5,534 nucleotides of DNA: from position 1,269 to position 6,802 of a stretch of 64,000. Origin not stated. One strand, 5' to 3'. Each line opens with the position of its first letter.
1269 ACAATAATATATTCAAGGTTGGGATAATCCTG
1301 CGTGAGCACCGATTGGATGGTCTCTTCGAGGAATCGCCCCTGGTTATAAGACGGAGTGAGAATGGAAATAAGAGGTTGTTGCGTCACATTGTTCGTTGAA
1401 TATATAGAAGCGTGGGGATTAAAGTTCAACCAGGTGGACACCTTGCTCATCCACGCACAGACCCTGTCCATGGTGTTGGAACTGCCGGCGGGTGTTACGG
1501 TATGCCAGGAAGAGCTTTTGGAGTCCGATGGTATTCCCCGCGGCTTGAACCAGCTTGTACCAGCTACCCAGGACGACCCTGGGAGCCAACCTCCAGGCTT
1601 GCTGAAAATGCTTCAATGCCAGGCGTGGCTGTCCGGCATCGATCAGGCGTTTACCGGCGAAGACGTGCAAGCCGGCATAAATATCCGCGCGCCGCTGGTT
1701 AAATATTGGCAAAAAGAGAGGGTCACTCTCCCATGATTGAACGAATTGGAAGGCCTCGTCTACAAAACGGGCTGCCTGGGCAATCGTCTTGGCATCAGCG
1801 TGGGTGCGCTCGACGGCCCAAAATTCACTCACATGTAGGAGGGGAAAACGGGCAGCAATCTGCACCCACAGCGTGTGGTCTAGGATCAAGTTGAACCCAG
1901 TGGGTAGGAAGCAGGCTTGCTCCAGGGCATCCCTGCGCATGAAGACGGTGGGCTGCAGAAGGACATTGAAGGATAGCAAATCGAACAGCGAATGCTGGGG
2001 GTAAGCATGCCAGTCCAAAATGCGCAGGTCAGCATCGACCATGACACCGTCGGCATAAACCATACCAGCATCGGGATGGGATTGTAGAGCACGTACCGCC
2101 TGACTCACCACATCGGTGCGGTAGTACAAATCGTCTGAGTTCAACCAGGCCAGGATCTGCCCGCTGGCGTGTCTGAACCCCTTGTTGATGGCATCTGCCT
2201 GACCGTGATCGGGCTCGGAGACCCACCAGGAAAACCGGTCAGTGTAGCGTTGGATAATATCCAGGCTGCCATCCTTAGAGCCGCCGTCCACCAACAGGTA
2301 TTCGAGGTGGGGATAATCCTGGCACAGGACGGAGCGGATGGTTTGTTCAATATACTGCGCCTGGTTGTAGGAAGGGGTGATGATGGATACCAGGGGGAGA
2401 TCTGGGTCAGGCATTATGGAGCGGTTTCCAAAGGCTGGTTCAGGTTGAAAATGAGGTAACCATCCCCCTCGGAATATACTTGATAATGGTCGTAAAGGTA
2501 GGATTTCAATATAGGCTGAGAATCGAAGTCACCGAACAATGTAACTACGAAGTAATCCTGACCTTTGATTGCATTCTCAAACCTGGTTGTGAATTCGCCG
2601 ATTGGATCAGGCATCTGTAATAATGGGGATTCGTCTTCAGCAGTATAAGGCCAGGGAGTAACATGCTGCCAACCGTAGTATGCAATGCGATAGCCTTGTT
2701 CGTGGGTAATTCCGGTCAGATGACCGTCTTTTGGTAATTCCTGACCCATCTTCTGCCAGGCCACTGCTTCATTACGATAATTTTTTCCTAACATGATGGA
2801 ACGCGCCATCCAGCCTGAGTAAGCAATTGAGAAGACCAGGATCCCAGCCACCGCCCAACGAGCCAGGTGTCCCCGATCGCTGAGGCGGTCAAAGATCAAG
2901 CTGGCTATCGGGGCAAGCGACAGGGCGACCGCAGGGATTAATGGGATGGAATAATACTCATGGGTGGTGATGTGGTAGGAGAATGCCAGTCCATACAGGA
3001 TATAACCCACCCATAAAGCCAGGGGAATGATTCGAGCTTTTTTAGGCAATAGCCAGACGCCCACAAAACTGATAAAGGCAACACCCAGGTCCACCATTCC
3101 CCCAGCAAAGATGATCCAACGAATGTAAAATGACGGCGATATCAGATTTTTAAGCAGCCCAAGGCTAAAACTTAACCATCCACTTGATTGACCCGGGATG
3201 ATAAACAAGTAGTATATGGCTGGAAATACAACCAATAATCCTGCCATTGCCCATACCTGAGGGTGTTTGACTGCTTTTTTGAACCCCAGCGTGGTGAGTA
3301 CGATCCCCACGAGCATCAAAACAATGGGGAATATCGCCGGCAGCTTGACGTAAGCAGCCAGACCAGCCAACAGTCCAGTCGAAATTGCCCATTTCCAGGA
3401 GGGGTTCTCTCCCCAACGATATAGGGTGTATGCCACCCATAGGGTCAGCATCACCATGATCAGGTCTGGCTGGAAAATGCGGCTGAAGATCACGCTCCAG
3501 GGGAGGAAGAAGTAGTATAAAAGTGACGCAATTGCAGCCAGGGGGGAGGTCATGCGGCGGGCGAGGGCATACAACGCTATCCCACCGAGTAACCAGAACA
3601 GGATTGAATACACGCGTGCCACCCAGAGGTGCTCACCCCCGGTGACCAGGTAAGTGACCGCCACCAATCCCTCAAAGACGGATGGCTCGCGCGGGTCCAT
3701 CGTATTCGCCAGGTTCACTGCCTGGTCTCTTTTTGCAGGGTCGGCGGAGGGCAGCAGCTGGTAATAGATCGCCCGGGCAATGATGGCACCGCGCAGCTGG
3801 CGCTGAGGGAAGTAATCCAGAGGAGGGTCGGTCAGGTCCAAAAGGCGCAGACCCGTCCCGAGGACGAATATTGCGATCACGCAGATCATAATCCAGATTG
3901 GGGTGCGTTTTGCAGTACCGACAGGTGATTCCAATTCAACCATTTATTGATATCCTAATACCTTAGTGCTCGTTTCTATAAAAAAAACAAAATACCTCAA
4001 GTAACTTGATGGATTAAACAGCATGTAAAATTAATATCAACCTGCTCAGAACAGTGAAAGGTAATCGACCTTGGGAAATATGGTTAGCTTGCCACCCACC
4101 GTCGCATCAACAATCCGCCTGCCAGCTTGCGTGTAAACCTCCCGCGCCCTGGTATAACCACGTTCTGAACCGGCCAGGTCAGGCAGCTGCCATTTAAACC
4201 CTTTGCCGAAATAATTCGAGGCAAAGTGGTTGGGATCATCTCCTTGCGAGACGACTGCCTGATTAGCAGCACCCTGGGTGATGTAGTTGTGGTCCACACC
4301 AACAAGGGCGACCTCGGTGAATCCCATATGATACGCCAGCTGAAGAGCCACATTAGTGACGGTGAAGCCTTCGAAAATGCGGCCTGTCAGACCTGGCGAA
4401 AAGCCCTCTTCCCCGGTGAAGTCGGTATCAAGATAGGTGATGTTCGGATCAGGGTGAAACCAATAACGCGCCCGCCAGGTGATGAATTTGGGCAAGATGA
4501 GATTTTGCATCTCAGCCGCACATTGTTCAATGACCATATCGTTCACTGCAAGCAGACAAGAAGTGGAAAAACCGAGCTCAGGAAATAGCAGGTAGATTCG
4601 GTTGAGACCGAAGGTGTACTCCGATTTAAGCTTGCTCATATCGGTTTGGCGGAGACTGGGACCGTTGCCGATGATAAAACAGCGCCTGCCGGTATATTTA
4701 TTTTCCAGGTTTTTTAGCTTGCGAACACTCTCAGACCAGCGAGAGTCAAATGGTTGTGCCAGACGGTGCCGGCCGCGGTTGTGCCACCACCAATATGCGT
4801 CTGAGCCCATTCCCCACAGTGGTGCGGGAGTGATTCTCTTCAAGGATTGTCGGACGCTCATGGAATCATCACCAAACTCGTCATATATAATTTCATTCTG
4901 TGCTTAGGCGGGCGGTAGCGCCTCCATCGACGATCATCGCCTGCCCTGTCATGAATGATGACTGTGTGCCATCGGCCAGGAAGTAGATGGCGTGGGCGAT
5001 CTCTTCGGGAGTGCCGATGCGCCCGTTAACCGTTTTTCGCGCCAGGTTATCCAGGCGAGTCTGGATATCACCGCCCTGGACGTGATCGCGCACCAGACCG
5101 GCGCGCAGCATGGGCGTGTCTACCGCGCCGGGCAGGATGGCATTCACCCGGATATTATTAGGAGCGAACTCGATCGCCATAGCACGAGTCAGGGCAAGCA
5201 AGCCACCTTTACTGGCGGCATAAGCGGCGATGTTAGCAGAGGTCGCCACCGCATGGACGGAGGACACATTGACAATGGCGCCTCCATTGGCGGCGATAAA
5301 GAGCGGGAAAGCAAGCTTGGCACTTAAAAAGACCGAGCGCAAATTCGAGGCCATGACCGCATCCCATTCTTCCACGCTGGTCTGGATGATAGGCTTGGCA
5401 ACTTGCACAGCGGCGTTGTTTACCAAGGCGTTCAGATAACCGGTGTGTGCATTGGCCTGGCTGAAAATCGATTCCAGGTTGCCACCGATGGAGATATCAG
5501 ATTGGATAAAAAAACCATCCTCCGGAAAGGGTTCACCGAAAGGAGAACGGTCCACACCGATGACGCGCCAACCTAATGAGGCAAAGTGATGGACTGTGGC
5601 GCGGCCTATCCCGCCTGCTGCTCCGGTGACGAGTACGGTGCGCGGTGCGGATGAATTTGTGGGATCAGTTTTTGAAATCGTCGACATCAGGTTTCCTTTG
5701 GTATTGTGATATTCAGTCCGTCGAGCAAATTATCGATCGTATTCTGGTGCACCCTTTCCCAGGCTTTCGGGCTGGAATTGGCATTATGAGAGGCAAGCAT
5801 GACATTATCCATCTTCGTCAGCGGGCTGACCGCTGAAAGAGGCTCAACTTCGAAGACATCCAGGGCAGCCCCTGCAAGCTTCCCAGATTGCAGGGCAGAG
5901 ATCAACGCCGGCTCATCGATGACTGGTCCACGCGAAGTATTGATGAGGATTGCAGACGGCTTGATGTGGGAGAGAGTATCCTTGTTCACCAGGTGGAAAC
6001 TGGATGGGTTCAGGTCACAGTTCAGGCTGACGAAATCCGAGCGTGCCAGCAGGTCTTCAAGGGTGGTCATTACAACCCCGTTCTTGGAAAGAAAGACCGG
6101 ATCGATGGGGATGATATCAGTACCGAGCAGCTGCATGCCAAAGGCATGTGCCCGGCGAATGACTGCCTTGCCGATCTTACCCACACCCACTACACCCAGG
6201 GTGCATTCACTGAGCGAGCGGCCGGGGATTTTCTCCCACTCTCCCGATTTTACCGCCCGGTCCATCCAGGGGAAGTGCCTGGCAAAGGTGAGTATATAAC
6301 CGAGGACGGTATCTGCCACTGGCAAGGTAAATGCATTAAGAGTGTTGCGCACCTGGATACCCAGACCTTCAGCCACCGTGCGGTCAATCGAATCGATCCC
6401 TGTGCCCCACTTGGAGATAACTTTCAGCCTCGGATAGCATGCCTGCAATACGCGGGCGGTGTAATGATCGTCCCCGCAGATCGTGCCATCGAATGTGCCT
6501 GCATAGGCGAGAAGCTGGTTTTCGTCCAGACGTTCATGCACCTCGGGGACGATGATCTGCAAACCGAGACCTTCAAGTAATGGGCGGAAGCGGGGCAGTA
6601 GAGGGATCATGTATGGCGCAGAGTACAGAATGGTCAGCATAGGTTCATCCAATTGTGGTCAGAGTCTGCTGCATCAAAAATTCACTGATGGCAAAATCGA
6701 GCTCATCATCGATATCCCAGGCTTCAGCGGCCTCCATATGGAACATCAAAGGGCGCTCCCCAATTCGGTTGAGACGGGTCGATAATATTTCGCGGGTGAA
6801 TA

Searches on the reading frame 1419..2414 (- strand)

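Call 55: search_protein_families(library=pfam, proteins=[window:1419-2414:-], max_evalue=0.0001)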
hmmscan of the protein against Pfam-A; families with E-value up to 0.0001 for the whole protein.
window:1419-2414:- (331 aa): 3 families
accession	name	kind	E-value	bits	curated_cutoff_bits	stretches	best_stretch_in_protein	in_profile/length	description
PF00535.33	Glycos_transf_2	-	3.7e-25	89.3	23.3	1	10-120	1-116/168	Glycosyl transferase family 2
PF10111.15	Glyco_tranf_2_2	-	8.7e-08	32.4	27.3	1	16-133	7-134/276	Glycosyltransferase like family 2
PF13641.12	Glyco_tranf_2_3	-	5.6e-07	30.2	27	1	9-119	3-119/230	Glycosyltransferase like family 2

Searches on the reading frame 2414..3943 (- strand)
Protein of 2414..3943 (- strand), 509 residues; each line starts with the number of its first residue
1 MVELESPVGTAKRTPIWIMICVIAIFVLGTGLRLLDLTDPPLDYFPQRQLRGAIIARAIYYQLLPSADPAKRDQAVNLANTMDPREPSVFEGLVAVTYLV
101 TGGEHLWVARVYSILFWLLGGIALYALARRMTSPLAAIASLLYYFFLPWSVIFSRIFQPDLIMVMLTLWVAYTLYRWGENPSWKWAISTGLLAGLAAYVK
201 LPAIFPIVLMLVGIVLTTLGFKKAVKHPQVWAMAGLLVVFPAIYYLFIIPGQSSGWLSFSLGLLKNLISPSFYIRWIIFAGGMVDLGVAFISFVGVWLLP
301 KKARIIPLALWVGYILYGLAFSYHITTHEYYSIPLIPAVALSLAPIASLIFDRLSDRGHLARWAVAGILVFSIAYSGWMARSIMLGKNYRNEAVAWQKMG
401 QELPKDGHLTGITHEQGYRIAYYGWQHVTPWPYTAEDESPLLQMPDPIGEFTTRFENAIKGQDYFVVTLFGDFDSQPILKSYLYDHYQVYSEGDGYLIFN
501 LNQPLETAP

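Call 55: search_protein_families(library=pfam, proteins=[window:2414-3943:-], max_evalue=0.0001)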
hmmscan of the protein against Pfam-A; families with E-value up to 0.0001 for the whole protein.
window:2414-3943:- (509 aa): 1 family
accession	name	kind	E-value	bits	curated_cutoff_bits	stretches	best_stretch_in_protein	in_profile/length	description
PF13231.12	PMT_2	-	1.3e-16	61.7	26.1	1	95-245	11-160/160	Dolichyl-phosphate-mannose-protein mannosyltransferase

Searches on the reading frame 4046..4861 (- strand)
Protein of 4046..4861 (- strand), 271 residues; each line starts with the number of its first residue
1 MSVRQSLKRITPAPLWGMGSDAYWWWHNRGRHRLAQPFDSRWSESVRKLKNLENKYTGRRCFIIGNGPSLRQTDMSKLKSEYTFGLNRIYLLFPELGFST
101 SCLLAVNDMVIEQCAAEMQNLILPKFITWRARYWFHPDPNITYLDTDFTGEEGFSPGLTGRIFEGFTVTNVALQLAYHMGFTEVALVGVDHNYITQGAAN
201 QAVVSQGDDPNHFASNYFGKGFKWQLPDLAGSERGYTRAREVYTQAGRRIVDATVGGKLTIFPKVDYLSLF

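Call 55: search_protein_families(library=pfam, proteins=[window:4046-4861:-], max_evalue=0.0001)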
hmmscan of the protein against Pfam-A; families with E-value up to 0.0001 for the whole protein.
window:4046-4861:- (271 aa): 1 family
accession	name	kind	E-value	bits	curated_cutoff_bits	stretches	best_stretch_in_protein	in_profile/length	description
PF01973.23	MptE-like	-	5.1e-13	49.6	34.6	1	155-194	135-169/171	6-hydroxymethylpterin diphosphokinase MptE-like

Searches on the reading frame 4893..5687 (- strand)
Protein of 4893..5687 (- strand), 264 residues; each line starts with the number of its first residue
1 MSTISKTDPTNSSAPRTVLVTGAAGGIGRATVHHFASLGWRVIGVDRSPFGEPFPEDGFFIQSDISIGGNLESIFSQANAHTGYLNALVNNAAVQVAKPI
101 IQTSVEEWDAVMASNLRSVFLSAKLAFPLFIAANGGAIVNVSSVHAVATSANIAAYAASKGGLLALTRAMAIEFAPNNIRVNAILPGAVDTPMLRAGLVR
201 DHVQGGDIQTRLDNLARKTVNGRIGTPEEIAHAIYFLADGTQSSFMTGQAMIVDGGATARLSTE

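Call 55: search_protein_families(library=pfam, proteins=[window:4893-5687:-], max_evalue=0.0001)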
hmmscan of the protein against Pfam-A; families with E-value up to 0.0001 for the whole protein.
window:4893-5687:- (264 aa): 5 families
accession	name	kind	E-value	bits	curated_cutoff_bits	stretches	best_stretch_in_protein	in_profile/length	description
PF13561.12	adh_short_C2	-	6.5e-53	180.2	27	1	22-258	1-236/236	Enoyl-(Acyl carrier protein) reductase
PF00106.31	adh_short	-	4.3e-47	160.6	26.6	1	17-195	2-188/195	short chain dehydrogenase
PF01370.27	Epimerase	-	7.7e-09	35.7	20.9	1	18-99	1-84/240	NAD dependent epimerase/dehydratase family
PF08659.16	KR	-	7.8e-07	29.6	22.6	0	61-166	58-159/180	KR domain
PF23441.1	SDR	-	1.2e-06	28.5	27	1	98-256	105-254/258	SDR-like rossmann domain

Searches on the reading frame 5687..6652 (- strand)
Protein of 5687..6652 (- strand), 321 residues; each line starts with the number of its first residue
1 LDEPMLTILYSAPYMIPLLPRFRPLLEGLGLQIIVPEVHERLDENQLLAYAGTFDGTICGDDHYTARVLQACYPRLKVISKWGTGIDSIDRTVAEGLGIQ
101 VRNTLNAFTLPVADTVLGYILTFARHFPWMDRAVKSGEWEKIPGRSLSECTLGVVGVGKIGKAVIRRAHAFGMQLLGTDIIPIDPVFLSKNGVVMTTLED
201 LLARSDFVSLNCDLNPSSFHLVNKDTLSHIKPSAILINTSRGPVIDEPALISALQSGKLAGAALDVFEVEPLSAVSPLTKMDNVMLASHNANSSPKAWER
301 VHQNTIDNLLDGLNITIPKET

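Call 55: search_protein_families(library=pfam, proteins=[window:5687-6652:-], max_evalue=0.0001)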
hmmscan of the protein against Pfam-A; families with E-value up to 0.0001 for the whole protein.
window:5687-6652:- (321 aa): 2 families
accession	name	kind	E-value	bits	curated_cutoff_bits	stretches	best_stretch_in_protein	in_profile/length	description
PF02826.25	2-Hacid_dh_C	-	2.3e-56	190.4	25.1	1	117-291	1-178/178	D-isomer specific 2-hydroxyacid dehydrogenase, NAD binding domain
PF00389.36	2-Hacid_dh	-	2.6e-13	50.2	24.6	1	36-314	22-125/134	D-isomer specific 2-hydroxyacid dehydrogenase, catalytic domain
